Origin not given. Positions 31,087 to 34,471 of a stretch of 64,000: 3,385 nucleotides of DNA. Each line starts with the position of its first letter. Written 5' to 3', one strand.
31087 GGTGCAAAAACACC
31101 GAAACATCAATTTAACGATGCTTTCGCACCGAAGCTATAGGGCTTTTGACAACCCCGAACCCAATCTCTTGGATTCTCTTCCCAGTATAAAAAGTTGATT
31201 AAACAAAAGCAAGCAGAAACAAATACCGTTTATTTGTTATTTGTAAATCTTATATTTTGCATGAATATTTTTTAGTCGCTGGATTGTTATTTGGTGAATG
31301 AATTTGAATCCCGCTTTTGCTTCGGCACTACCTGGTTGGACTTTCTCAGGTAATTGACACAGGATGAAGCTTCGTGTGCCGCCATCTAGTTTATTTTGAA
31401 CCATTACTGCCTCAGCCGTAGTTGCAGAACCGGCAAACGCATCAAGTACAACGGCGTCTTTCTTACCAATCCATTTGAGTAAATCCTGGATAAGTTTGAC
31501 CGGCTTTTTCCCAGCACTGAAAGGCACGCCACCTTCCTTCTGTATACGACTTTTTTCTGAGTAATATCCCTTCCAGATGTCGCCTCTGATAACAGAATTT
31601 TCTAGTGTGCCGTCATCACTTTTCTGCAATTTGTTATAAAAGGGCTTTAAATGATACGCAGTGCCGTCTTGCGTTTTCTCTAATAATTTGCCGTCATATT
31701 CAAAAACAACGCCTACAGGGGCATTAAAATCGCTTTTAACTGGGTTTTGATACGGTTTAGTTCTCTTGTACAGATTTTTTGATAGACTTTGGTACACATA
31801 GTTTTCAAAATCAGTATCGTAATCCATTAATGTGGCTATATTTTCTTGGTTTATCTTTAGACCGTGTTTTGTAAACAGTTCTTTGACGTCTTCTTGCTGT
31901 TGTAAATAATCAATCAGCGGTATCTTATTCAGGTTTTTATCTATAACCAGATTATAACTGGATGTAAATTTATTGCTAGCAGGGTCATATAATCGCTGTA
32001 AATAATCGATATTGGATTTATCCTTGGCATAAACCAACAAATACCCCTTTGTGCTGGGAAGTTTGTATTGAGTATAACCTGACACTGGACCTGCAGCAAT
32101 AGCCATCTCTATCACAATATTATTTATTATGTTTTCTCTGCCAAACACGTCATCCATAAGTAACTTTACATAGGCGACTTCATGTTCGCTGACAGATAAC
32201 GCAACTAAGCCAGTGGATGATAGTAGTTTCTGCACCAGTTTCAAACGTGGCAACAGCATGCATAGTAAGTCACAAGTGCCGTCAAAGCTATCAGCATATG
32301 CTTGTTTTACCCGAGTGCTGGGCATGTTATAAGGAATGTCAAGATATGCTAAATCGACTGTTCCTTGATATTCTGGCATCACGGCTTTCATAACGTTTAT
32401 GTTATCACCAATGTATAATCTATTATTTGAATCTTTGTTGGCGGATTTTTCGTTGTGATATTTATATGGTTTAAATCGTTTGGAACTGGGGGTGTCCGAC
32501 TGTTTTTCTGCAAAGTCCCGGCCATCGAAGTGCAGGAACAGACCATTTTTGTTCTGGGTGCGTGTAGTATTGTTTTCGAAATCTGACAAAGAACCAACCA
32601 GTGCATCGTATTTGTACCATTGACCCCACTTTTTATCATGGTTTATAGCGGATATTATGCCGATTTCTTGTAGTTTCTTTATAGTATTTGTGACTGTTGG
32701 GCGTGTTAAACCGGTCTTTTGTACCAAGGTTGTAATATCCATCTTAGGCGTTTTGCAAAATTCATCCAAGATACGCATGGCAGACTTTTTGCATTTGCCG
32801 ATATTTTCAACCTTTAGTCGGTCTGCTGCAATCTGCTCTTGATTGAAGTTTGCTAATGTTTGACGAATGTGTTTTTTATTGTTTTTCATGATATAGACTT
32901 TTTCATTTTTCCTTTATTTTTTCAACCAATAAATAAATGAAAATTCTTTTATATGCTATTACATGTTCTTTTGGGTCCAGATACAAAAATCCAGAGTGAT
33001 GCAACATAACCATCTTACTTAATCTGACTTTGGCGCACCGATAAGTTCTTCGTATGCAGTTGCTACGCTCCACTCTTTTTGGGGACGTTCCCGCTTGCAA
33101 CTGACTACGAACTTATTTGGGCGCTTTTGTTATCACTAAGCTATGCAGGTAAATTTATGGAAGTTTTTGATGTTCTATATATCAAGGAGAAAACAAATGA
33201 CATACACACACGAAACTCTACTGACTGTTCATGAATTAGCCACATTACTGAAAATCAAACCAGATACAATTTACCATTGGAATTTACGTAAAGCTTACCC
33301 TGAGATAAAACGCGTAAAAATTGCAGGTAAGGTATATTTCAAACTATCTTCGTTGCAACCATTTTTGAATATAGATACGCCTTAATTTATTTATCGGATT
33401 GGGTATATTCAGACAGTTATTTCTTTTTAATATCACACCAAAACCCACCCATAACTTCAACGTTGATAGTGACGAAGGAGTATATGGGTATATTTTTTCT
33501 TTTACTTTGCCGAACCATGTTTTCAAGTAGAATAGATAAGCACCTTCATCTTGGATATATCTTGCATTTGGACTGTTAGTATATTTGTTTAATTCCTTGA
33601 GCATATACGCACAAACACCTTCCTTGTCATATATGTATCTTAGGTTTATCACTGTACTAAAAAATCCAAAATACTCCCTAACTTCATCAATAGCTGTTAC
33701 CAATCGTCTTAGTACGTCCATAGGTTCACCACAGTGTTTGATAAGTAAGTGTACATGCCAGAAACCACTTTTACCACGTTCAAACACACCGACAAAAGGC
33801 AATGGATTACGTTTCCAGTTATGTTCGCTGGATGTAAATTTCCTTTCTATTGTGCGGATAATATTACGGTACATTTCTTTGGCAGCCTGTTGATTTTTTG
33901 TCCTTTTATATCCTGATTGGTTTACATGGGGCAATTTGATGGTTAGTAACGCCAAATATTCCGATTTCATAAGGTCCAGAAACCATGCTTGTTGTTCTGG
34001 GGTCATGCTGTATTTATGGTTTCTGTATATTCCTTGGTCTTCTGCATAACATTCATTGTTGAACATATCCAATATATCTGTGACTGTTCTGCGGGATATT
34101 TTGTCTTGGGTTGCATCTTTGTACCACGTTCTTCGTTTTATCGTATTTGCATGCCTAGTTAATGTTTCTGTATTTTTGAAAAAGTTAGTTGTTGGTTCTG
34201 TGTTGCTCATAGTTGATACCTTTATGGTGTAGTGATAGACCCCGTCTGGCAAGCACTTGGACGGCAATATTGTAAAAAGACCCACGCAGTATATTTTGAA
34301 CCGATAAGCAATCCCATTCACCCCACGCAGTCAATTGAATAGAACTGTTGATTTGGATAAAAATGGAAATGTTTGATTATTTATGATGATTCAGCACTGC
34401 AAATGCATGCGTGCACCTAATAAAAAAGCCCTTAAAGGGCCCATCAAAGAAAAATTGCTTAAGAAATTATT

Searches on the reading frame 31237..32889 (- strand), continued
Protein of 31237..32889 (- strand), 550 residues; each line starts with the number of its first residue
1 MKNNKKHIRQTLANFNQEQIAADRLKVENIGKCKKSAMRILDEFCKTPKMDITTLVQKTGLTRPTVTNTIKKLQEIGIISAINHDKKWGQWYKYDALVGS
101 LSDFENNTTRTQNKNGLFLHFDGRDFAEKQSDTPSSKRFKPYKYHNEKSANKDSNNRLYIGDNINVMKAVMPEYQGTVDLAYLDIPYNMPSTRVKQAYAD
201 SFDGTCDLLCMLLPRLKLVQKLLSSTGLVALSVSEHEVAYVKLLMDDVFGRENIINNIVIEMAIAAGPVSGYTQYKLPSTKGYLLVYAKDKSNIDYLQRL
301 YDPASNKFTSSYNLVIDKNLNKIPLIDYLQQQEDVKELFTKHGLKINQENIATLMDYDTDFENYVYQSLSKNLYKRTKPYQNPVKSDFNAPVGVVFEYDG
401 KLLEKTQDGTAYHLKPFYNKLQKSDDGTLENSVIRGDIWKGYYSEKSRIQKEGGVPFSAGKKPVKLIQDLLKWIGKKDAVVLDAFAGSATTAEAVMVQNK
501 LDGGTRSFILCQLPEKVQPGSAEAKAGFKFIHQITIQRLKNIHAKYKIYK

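Call 91: search_protein_families(library=padloc, proteins=[L033:16469-17572:-, L033:11681-12097:-, L033:12114-15467:-, L033:15480-16466:-, L039:1392-2648:-, L039:787-1392:-, L039:8004-8426:-], max_evalue=0.00001)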
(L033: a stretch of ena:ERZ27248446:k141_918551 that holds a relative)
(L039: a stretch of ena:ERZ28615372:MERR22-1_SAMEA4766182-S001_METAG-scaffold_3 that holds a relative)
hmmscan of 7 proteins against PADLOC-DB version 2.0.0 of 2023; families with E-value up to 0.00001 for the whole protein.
L033:16469-17572:- (367 aa): 1 family
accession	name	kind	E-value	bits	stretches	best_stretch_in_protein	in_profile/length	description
PDLC03390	MTase_II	-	4.9e-109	362.3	1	70-343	5-284/327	Type II methyltransferase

L033:11681-12097:- (138 aa): 0 families

L033:12114-15467:- (1117 aa): 1 family
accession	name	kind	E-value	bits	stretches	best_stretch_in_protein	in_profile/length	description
PDLC03626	REase_MTase_IIG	-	9.4e-19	64.6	2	303-579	335-627/1359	Type IIG restriction enzyme-methyltransferase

L033:15480-16466:- (328 aa): 3 families
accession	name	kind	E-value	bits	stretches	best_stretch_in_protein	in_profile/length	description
PDLC03375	MTase_II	-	8e-42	141.8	1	3-319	11-326/348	Type II methyltransferase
PDLC03626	REase_MTase_IIG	-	1.3e-35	120.5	1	3-319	1012-1337/1359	Type IIG restriction enzyme-methyltransferase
PDLC03227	MTase_II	-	1.8e-07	28.4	1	2-88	132-225/494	Type II methyltransferase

L039:1392-2648:- (418 aa): 26 families (the best 25 are shown)
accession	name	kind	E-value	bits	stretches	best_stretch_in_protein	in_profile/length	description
PDLC02335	AbiLi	-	5.8e-73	243.8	1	1-414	49-288/326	AbiLi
PDLC04426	PDC-M12A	-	2.3e-28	97.6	2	1-202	1-199/369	-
PDLC02980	AriA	-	1.4e-23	82.3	1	43-361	3-303/304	-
PDLC04176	HEC-01A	-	3.7e-12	44.3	1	42-138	26-132/371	-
PDLC04178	HEC-01A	-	1e-11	42.5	1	288-389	256-358/399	-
PDLC04135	mad3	-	1e-10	39.8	1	43-384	26-347/374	mads_3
PDLC04608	PDC-M38A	-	1.1e-10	39.7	0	44-232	30-226/367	-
PDLC04392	PDC-M07A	-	5.1e-10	37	1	288-388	277-380/432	-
PDLC04175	HEC-01A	-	3e-09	34.4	0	287-389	239-337/363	-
PDLC02979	AriA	-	3.7e-09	34.8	1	4-357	5-369/373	-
PDLC04180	HEC-01A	-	1.2e-08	32.6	0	298-379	256-339/382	-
PDLC04391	PDC-M07A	-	2.4e-08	31.4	0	273-388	260-378/412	-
PDLC02336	AbiLi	-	2.5e-08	31.9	0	299-362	231-294/340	AbiLi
PDLC00290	PtuA1|PtuA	-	8.3e-08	30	1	291-357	241-309/414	AAA ATPase domain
PDLC02915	ATPase-Toprim_I-B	-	8.4e-08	29.4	0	41-68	24-51/623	-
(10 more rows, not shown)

L039:787-1392:- (201 aa): 1 family
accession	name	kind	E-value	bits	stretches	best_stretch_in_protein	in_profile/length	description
PDLC02337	AbiLii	-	3.8e-15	54.9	1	10-199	33-86/170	AbiLii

L039:8004-8426:- (140 aa): 0 families

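Call 101: search_protein_families(library=padloc, proteins=[L039:9449-9628:-], max_evalue=0.001)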
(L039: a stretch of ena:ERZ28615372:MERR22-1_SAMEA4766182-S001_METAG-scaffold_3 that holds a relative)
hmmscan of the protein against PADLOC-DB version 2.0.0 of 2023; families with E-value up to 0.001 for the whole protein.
L039:9449-9628:- (59 aa): 0 families

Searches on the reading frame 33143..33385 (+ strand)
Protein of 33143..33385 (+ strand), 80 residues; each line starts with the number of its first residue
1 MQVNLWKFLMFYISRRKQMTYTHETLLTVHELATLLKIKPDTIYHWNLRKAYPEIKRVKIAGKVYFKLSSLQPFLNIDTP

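Call 3: search_protein_families(library=pfam, proteins=[window:33143-33385:+], max_evalue=0.01)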
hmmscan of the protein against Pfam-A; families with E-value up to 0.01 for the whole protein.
window:33143-33385:+ (80 aa): 1 family
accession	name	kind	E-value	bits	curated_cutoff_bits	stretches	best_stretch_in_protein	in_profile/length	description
PF12728.13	HTH_17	-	7.1e-06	26.6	27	1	26-75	1-47/51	Helix-turn-helix domain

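Call 83: search_protein_families(library=phrogs, proteins=[window:33143-33385:+], max_evalue=0.001)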
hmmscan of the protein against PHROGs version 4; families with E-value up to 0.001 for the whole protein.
window:33143-33385:+ (80 aa): 2 families
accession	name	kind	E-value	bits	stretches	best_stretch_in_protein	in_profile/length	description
phrog_66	-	integration and excision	7.4e-05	23.6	1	16-75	83-140/412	excisionase and transcriptional regulator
phrog_10045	-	DNA, RNA and nucleotide metabolism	0.00057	20.7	1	15-54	9-48/74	HTH DNA binding protein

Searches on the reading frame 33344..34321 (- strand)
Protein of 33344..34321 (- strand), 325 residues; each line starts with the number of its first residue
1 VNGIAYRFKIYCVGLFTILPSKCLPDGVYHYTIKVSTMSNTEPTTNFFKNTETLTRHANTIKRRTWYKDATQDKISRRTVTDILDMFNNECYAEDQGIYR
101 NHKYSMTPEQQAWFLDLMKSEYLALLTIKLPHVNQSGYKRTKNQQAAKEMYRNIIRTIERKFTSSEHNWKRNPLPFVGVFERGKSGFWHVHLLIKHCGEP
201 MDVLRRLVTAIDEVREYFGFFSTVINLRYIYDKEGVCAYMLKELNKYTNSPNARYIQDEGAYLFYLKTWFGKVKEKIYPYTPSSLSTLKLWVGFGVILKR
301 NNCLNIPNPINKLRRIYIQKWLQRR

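Call 3: search_protein_families(library=pfam, proteins=[window:33344-34321:-], max_evalue=0.01)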
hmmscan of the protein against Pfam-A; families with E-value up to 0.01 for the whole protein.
window:33344-34321:- (325 aa): 1 family
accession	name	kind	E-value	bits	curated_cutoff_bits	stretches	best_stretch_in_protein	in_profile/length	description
PF23343.2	REP_ORF2-G2P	-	2.7e-05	24.8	27.8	1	142-246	10-97/99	Replication-associated protein ORF2/G2P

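Call 4: search_protein_families(library=padloc, proteins=[window:33344-34321:-], max_evalue=0.01)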
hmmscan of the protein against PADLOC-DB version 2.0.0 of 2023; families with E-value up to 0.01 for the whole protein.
window:33344-34321:- (325 aa): 0 families

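Call 5: search_protein_families(library=ncbifam, proteins=[window:33344-34321:-], max_evalue=0.01)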
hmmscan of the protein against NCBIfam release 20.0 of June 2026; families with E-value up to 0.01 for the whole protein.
window:33344-34321:- (325 aa): 0 families

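Call 83: search_protein_families(library=phrogs, proteins=[window:33344-34321:-], max_evalue=0.001)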
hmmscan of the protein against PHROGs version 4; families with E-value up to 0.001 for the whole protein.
window:33344-34321:- (325 aa): 1 family
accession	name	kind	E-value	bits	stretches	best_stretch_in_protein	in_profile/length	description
phrog_3584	-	DNA, RNA and nucleotide metabolism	7e-05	23.3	1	141-250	82-180/265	replication initiation protein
